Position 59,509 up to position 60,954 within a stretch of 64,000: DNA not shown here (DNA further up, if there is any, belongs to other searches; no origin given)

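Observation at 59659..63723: Tandemly duplicated periplasmic module: TAT-exported aldo/keto reductase followed by a tetraheme cytochrome c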

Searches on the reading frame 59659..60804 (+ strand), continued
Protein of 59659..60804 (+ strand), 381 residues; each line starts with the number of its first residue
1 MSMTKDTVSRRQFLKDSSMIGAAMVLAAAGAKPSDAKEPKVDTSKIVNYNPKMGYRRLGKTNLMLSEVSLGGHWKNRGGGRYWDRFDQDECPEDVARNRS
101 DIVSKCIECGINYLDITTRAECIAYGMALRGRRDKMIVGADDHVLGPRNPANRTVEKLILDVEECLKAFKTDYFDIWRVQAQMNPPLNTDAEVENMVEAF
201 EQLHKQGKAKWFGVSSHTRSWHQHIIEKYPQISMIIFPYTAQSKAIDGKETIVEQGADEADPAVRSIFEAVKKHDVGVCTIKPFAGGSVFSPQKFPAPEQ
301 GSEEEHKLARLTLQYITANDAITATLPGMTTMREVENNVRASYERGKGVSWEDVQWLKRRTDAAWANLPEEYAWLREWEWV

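Call 32: search_solved_structures(query=A1, max_evalue=0.001, show_alignments=4)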
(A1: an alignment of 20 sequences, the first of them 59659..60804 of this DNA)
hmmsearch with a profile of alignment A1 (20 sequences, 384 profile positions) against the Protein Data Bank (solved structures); distinct sequences matched with E-value up to 0.001: 44.
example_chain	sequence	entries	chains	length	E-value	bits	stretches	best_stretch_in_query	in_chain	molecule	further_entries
1ynp_A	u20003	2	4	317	5e-20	74.8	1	51-228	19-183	oxidoreductase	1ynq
7smi_A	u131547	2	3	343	1.1e-18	70.4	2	42-229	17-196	L-galactose dehydrogenase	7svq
7ezi_A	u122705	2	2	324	2.4e-16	62.7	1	49-230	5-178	L-galactose dehydrogenase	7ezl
8scc_A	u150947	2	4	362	7.4e-14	54.5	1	105-229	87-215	L-galactose dehydrogenase | L-galactose dehydrogenase isoform X1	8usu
4xk2_A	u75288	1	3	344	1.1e-12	50.7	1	92-217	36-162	Aldo/keto reductase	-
9wk1_D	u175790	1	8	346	1.8e-12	49.9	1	53-216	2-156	DON 3-epimerase chain D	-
8hw0_A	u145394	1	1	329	6.1e-11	44.9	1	53-218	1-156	NADPH-dependent aldo/keto reductase AKR6D1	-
3n6q_A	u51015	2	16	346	3.7e-10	42.3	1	156-231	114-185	YghZ aldo-keto reductase | ALDO-KETO REDUCTASE AKR14A1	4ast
4aub_A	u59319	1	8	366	4.5e-10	42.1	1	156-231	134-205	ALDO-KETO REDUCTASE AKR14A1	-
9w6y_A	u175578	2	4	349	2.1e-09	39.8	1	40-216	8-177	L-galactose dehydrogenase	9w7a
5t79_A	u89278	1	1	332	3.9e-09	39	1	50-226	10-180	Aldo-keto Reductase, OXIDOREDUCTASE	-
3erp_A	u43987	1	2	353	4.9e-09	38.6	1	50-226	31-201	Putative oxidoreductase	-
9yeb_A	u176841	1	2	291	2.2e-08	36.5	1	103-361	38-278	Oxidoreductase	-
3v0u_A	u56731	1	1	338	6.5e-08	34.9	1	102-360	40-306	Perakine reductase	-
3uyi_A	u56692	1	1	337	6.6e-08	34.9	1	102-360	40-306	Perakine reductase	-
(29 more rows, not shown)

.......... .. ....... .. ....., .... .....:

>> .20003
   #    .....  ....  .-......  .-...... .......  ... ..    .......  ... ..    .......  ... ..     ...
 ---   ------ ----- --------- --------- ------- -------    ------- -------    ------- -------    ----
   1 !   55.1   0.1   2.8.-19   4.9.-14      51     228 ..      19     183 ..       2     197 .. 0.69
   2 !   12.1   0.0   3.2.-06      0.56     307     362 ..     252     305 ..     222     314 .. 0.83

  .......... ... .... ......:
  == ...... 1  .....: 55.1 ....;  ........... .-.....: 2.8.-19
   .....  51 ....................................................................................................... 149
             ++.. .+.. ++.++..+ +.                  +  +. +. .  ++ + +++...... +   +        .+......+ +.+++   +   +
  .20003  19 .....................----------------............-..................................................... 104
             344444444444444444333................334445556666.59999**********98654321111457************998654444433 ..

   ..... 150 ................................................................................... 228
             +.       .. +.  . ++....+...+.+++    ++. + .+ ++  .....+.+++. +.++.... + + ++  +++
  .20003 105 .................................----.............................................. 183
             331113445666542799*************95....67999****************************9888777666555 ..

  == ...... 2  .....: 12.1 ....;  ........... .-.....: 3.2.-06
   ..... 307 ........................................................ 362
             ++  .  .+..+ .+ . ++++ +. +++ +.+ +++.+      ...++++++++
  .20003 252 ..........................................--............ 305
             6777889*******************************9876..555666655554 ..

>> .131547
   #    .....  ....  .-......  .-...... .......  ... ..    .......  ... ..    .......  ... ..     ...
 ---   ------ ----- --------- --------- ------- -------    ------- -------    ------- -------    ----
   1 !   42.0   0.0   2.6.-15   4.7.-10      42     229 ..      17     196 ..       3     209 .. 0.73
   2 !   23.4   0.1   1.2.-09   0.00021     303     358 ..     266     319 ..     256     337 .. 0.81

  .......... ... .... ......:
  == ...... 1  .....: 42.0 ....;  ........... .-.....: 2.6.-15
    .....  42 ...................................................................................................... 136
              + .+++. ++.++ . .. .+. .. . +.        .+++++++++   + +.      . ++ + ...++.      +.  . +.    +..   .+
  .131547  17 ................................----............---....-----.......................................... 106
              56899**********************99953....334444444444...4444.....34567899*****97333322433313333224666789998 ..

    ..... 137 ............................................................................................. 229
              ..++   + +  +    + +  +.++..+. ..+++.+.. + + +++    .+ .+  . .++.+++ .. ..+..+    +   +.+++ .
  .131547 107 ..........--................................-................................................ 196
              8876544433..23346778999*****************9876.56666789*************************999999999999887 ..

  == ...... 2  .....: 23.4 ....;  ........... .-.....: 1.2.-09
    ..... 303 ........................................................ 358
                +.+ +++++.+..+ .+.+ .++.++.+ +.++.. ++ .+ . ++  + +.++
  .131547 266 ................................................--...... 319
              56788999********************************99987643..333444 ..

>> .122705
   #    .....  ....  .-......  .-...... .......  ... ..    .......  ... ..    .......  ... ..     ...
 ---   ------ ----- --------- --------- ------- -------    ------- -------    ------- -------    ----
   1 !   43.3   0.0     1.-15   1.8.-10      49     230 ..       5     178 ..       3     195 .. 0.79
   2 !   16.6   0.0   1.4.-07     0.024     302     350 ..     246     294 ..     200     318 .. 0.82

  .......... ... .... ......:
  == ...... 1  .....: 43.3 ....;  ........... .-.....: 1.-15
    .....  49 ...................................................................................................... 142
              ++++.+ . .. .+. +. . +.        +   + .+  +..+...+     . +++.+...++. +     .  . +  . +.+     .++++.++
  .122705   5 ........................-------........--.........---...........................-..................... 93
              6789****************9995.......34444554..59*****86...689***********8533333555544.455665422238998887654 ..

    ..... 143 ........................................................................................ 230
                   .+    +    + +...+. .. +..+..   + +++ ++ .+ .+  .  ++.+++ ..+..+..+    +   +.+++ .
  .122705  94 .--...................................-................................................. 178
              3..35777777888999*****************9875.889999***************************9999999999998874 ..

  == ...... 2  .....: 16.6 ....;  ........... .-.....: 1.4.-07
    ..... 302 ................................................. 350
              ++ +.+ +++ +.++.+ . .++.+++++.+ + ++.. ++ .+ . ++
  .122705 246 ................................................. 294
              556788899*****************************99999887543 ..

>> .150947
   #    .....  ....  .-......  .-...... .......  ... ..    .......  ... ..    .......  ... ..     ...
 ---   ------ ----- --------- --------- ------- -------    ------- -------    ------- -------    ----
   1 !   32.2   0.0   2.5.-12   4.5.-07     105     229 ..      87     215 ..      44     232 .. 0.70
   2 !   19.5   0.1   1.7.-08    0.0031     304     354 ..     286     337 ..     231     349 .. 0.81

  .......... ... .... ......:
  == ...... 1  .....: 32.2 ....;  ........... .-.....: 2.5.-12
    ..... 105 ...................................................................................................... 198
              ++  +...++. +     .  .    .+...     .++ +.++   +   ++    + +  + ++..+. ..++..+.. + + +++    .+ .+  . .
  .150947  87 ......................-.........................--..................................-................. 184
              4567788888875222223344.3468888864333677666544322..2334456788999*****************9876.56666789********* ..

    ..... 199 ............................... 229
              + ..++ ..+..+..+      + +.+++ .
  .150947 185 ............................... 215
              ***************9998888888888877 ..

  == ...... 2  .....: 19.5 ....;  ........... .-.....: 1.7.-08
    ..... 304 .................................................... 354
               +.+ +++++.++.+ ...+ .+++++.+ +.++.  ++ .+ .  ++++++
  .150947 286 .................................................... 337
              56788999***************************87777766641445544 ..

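Call 44: predict_structure(alignment_id=A1)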
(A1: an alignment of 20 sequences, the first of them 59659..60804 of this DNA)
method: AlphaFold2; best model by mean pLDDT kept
length: 381 residues; sequences in the alignment: 20
mean_pLDDT: 81.0   pTM: 0.82
mean pLDDT of the five models: 81.0, 80.2, 79.4, 78.9, 76.9
residues with pLDDT >= 90: 191; 70-90: 100; 50-70: 37; < 50: 53
segments of 3 or more residues with pLDDT < 50: 1-38, 256-263, 283-289
pLDDT, mean of each block of 10 residues (from residue 1): 37 45 34 43 89 94 94 81 90 95 97 96 97 96 94 98 98 97 91 99 98 91 94 88 55 50 66 93 51 68 83 85 89 91 84 86 78 67 56
secondary structure, 60 per line:
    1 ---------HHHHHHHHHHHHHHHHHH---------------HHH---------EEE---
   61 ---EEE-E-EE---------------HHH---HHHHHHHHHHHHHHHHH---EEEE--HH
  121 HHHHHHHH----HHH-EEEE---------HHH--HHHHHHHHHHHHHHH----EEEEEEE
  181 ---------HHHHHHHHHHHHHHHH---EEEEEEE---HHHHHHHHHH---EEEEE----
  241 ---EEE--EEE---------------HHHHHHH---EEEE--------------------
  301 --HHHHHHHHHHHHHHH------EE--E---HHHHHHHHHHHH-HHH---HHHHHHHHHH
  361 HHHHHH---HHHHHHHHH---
elements in order: H10-27 E55-57 E64-66 H93-109 E113-116 H119-128 E137-140 H155-169 E174-180 H190-205 E209-215 H219-228 E232-236 E244-246 E249-251 H267-273 E277-280 H303-317 H332-343 H351-366 H370-378

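Call 47: fold_search(model_id=the predicted structure, library=pdb)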
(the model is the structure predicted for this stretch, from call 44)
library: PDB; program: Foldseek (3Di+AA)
matches with E <= 10: 1588; with E <= 0.001: 476
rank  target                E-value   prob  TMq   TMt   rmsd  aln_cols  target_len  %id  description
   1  1ynp_B                3.7e-16  1.00  0.52  0.66   6.7       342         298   20  aldo-keto reductase AKR11C1 from Bacillus halodurans (apo form) (released 2005-12-06)
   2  4aub_A                1.5e-15  1.00  0.57  0.68   5.5       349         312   18  the complex Structure of the bacterial aldo-keto reductase AKR14A1 with NADP and citrate (released 2012-06-06)
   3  3n6q_C                3.6e-15  1.00  0.58  0.69   5.2       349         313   18  Crystal structure of YghZ from E. coli (released 2011-06-15)
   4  7svq_A                3.8e-15  1.00  0.58  0.69   5.6       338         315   20  Crystal Structure of L-galactose dehydrogenase from Spinacia oleracea in complex with NAD+ (released 2022-07-13)
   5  4aub_D                4.8e-15  1.00  0.56  0.68   5.0       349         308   17  the complex Structure of the bacterial aldo-keto reductase AKR14A1 with NADP and citrate (released 2012-06-06)
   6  4aub_E                5.8e-15  1.00  0.54  0.68   5.3       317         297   19  the complex Structure of the bacterial aldo-keto reductase AKR14A1 with NADP and citrate (released 2012-06-06)
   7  4ast_D                5.8e-15  1.00  0.57  0.69   5.0       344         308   18  The apo structure of a bacterial aldo-keto reductase AKR14A1 (released 2012-05-16)
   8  4aub_C                6.9e-15  1.00  0.56  0.64   5.8       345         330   18  the complex Structure of the bacterial aldo-keto reductase AKR14A1 with NADP and citrate (released 2012-06-06)
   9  4aub_G                7.7e-15  1.00  0.56  0.63   5.9       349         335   18  the complex Structure of the bacterial aldo-keto reductase AKR14A1 with NADP and citrate (released 2012-06-06)
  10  1ynp_A                8.2e-15  1.00  0.50  0.65   7.1       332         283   20  aldo-keto reductase AKR11C1 from Bacillus halodurans (apo form) (released 2005-12-06)
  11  4ast_E                8.7e-15  1.00  0.57  0.69   5.5       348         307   18  The apo structure of a bacterial aldo-keto reductase AKR14A1 (released 2012-05-16)
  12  4aub_B                8.7e-15  1.00  0.55  0.61   7.8       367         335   17  the complex Structure of the bacterial aldo-keto reductase AKR14A1 with NADP and citrate (released 2012-06-06)
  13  7ezl                  1.0e-14  1.00  0.57  0.67   6.4       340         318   22  Rice L-galactose dehydrogenase (holo form) (released 2021-06-23)
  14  3n6q_A                1.0e-14  1.00  0.57  0.68   4.9       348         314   18  Crystal structure of YghZ from E. coli (released 2011-06-15)
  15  4ast_B                1.1e-14  1.00  0.56  0.68   5.5       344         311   17  The apo structure of a bacterial aldo-keto reductase AKR14A1 (released 2012-05-16)
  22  7ezi                  1.8e-14  1.00  0.57  0.67   5.6       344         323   23  Rice L-galactose dehydrogenase (apo form) (released 2021-06-23)
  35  7smi                  7.1e-14  1.00  0.58  0.69   5.6       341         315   20  Crystal Structure of L-galactose dehydrogenase from Spinacia oleracea (released 2022-07-13)
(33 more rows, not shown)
